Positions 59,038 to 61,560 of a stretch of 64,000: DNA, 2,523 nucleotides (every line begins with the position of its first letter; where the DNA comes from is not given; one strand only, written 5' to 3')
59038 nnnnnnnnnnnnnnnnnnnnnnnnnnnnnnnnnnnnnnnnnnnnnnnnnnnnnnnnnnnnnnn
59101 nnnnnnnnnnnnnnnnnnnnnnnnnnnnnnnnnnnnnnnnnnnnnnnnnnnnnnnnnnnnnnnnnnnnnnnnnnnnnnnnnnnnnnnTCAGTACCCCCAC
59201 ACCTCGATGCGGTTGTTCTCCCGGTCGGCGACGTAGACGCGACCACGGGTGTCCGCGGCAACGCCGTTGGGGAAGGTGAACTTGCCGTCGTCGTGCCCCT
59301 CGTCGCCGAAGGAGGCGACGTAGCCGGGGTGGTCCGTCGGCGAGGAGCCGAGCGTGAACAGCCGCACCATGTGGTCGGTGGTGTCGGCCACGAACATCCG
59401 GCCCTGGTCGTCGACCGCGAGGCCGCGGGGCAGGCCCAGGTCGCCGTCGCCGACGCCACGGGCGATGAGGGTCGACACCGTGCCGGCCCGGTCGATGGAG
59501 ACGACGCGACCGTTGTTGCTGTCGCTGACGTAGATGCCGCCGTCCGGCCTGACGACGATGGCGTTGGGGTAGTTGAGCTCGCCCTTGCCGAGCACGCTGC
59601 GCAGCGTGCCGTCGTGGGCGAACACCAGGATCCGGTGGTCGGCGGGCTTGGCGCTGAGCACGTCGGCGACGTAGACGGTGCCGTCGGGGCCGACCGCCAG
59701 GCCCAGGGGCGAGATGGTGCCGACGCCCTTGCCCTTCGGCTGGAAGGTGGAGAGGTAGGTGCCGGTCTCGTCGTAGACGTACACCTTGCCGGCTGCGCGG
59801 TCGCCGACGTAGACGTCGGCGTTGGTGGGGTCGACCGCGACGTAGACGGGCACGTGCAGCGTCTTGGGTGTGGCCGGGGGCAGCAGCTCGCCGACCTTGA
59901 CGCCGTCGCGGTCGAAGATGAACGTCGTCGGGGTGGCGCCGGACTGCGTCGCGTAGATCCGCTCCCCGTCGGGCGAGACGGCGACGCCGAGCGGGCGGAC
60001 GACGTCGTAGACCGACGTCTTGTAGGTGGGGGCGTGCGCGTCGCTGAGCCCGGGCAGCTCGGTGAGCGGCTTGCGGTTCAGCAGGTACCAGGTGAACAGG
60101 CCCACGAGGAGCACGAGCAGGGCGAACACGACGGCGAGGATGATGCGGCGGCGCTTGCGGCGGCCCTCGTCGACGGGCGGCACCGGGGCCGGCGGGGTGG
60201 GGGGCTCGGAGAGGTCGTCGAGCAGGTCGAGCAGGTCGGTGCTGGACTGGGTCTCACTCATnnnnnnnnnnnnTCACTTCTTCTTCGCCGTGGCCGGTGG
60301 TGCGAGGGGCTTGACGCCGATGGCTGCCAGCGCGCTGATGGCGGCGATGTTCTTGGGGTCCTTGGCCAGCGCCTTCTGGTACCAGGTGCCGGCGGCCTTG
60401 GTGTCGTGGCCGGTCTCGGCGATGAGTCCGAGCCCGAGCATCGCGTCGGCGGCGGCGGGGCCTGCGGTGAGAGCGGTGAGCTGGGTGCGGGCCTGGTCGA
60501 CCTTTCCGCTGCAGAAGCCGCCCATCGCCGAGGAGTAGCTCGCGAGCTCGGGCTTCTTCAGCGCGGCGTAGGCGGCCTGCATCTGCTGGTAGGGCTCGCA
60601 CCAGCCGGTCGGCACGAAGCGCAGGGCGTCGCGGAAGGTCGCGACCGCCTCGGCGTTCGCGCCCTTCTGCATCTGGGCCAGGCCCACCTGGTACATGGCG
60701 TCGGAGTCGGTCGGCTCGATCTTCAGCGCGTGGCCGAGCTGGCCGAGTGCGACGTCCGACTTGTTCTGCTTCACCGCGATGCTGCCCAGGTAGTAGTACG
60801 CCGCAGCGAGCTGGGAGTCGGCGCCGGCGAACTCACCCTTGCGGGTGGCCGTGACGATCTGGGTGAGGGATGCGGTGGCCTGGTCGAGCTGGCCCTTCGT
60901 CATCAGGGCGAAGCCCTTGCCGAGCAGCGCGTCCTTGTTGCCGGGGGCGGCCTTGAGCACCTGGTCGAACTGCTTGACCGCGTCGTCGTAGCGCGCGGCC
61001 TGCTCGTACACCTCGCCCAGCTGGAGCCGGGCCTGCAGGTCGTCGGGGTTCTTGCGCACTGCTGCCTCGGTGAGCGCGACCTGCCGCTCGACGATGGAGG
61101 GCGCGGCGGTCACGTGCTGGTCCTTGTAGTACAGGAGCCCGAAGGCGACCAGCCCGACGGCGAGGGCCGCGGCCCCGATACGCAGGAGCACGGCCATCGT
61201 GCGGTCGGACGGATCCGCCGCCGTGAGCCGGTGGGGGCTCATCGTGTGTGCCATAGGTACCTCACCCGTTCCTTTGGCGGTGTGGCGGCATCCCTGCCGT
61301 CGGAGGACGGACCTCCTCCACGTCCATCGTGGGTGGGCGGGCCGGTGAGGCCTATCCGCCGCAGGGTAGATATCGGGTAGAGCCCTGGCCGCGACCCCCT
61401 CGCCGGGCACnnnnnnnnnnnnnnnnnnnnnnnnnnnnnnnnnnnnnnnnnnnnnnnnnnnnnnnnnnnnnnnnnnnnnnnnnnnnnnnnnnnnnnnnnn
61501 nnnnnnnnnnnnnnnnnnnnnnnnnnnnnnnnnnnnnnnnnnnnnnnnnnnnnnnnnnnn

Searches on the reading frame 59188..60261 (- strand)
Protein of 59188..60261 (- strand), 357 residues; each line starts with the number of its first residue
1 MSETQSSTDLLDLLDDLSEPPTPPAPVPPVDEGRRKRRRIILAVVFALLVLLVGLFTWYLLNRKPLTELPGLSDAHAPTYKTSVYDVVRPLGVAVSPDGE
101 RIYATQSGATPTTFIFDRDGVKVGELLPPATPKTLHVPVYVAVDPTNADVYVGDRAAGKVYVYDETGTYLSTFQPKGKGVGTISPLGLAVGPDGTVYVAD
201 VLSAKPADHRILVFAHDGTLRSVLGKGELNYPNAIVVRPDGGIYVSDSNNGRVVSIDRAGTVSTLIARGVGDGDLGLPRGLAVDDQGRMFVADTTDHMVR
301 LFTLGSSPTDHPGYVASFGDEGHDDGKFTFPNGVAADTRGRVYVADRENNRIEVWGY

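Call 5: search_protein_families(library=pfam, proteins=[window:59188-60261:-], max_evalue=1)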
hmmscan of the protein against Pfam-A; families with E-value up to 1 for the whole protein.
window:59188-60261:- (357 aa): 14 families
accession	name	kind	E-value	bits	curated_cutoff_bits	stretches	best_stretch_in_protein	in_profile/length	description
PF01436.27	NHL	-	6.9e-26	89.4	20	4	328-354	1-27/28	NHL repeat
PF25021.1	TEN_NHL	-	1.5e-11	44.3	27.1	3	227-267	139-177/357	Teneurin NHL domain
PF08450.18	SGL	-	1.4e-09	38.3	26.3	2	159-303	61-211/246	SMP-30/Gluconolactonase/LRE-like region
PF24684.1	Vgb_lyase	-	1.1e-05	24.8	50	1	90-293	15-198/290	Virginiamycin B lyase family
PF20067.5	SSL_N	-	5.5e-05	23.4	18.9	0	225-255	16-45/46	Strictosidine synthase-like, N-terminal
PF06739.17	SBBP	-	9.7e-05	22.7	20.5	1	329-345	13-29/38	Beta-propeller repeat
PF01731.26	Arylesterase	-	0.0002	21.9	21.3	0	327-352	52-78/86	Arylesterase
PF23500.1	DUF7133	-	0.0011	18.8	27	1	183-201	329-347/385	Domain of unknown function (DUF7133)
PF10282.15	Lactonase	-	0.0036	17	21.7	1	82-164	31-114/344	Lactonase, 7-bladed beta-propeller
PF17170.10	DUF5128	-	0.0036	17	22.9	1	146-181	52-87/321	6-bladed beta-propeller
PF18975.6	DUF5711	-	0.03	14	26.3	1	154-204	113-161/344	Family of unknown function (DUF5711)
PF13449.12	Phytase-like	-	0.045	14.1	27.6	0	234-263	72-101/284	Esterase-like activity of phytase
PF14433.11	SUKH-3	-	0.11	13.1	23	0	281-298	113-130/146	SUKH-3 immunity protein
PF22701.2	Mala_s_1-like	-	0.2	11.8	27.5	0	232-295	1-59/195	Mal s 1 allergenic protein-like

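Call 6: search_protein_families(library=ncbifam, proteins=[window:59188-60261:-], max_evalue=1)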
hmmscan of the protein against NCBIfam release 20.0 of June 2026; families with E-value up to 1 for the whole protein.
window:59188-60261:- (357 aa): 11 families
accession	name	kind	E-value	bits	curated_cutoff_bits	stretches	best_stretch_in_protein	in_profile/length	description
NF035926.1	scyF_NHL_VPEP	equivalog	1.4e-24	86.9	350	2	137-302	103-273/376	scytonemin biosynthesis PEP-CTERM protein ScyF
NF033206.1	ScyE_fam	subfamily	2.2e-14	53.8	80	2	109-257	170-333/333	ScyD/ScyE family protein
TIGR02604.1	Piru_Ver_Nterm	subfamily_domain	5.2e-07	29.4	122.2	1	185-209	323-347/367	PVC-type heme-binding CxxCH protein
TIGR03866.1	PQQ_ABC_repeats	subfamily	4.1e-05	22.8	287.3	1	88-199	41-141/310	PQQ-dependent catabolism-associated beta-propeller protein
NF053768.1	CIS12_fam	equivalog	0.00017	20.4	860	1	141-349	49-239/715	CIS12 family contractile injection system protein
NF000022.1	stregra_B_VgbA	exception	0.00019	20.6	600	1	89-305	16-213/299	streptogramin B lyase Vgb(A)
TIGR02276.1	beta_rpt_yvtn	repeat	0.0047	16.9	27.85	0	145-164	1-20/42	beta-propeller repeat protein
NF047780.1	LIC12708_fam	subfamily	0.012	14.4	150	0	230-267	57-93/391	LIC_12708 family protein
NF052340.1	hydrazine_beta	equivalog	0.028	13.5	560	0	87-132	32-77/372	hydrazine synthase subunit beta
NF052375.1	antisigma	equivalog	0.047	13.7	100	1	19-70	64-115/217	anti-sigma factor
TIGR03054.2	photo_alph_chp1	equivalog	0.14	12.4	55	0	148-179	43-75/138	photosynthetic complex assembly protein PuhC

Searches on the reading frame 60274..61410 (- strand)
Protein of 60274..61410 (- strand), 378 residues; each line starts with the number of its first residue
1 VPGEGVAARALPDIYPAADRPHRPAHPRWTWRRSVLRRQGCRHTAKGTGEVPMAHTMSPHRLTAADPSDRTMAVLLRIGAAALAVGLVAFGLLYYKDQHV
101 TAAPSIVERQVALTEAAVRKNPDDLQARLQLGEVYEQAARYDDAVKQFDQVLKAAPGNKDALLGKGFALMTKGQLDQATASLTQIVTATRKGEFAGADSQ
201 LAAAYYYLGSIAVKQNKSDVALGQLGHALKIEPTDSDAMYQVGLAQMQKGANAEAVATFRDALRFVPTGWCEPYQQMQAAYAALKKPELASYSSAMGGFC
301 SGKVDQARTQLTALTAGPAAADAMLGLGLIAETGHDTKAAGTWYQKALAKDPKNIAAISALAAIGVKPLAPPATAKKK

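Call 5: search_protein_families(library=pfam, proteins=[window:60274-61410:-], max_evalue=1)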
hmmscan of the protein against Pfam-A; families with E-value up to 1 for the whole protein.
window:60274-61410:- (378 aa): 24 families
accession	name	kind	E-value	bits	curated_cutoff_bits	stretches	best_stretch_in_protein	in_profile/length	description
PF13432.12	TPR_16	-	2.6e-26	92.1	32.7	4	302-354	11-64/65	Tetratricopeptide repeat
PF07719.23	TPR_2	-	2.8e-18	64.9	27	4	129-158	5-34/34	Tetratricopeptide repeat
PF14559.12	TPR_19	-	4.1e-17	62.7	25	4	138-192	4-59/68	Tetratricopeptide repeat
PF13431.12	TPR_17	-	1.8e-14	53.1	24.4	4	115-145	3-33/34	Tetratricopeptide repeat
PF00515.34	TPR_1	-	2.3e-13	49.7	27.8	1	127-158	3-34/34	Tetratricopeptide repeat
PF13414.12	TPR_11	-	6e-13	48.7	26.8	2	209-250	1-42/42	TPR repeat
PF13428.12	TPR_14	-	6.6e-13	48.4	23.5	2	126-165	2-41/44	Tetratricopeptide repeat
PF13181.12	TPR_8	-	6.8e-13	48.1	25.7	2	126-157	2-33/34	Tetratricopeptide repeat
PF14561.12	TPR_20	-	1.3e-11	45.1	25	3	111-153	8-50/90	Tetratricopeptide repeat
PF13424.12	TPR_12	-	1.3e-10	41.7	30.1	3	92-155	11-75/77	Tetratricopeptide repeat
PF23914.1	TPR_CcmH_CycH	-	2e-09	37.9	42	2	118-187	43-115/158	Cytochrome c-type biogenesis protein H TPR domain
PF13174.12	TPR_6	-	6.7e-09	36.3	26.3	2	126-157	1-32/33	Tetratricopeptide repeat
PF13176.12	TPR_7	-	1.6e-07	31.3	27.9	1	129-160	3-34/36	Tetratricopeptide repeat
PF25063.1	ARM_TT21_C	-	1.5e-06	28.7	35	1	125-265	23-158/209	Tetratricopeptide repeat protein 21 C-terminal ARM domain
PF13371.12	TPR_9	-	2.7e-05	24.5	35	2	109-161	13-65/73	Tetratricopeptide repeat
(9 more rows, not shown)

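Call 6: search_protein_families(library=ncbifam, proteins=[window:60274-61410:-], max_evalue=1)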
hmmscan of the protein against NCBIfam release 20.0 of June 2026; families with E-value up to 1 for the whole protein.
window:60274-61410:- (378 aa): 33 families (the best 25 are shown)
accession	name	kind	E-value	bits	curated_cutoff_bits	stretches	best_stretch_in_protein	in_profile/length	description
TIGR02917.1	PEP_TPR_lipo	equivalog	2.7e-18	65.3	312.2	2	114-267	148-292/899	XrtA/PEP-CTERM system TPR-repeat protein PrsT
NF040959.1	MamA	equivalog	2.2e-17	63.2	200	2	107-189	53-135/204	magnetosome protein MamA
NF008520.0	PRK11447.1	equivalog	1.2e-15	56.4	858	2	209-364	276-428/1157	cellulose synthase complex outer membrane protein BcsC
TIGR02521.1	type_IV_pilW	equivalog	3.5e-14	52.9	154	3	90-186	37-126/234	type IV pilus biogenesis/stability protein PilW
NF033758.1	gliding_GltE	equivalog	1.2e-12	47.5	225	3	196-267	80-151/411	adventurous gliding motility TPR repeat lipoprotein GltE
TIGR02795.1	tol_pal_ybgF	equivalog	1.6e-12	48.1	90.1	3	126-187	40-104/119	tol-pal system protein YbgF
TIGR02552.1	LcrH_SycD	equivalog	3.1e-11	43.1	104.8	3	291-357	21-88/136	SycD/LcrH family type III secretion system chaperone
NF033762.1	social_mot_Tgl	equivalog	7.8e-11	41.8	225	2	109-190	154-235/252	social motility TPR repeat lipoprotein Tgl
NF033920.0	C39_PA2778_fam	equivalog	5.1e-08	32.6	150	2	113-187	178-252/255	PA2778 family cysteine peptidase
NF008068.0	PRK10803.1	equivalog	4.2e-07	30.2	383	2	201-267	179-248/263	cell division protein CpoB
NF008391.2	PRK11189.1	equivalog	7.1e-07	29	250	1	117-188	91-162/297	lipoprotein NlpI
TIGR03939.1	PGA_TPR_OMP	equivalog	9.8e-07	27.4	366.65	2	137-243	98-195/800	poly-beta-1,6 N-acetyl-D-glucosamine export porin PgaA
NF008757.0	PRK11788.1-5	equivalog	1.2e-06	28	363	1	124-286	106-264/388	lipopolysaccharide assembly protein LapB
TIGR00540.1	TPR_hemY_coli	hypoth_equivalog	4.7e-06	25.6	142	2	102-161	303-362/385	heme biosynthesis-associated TPR protein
NF053607.1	CHU_0125_OmpA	equivalog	1.9e-05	23.4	620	1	115-196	43-124/639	CHU_0125 family OmpA-like outer membrane integrity protein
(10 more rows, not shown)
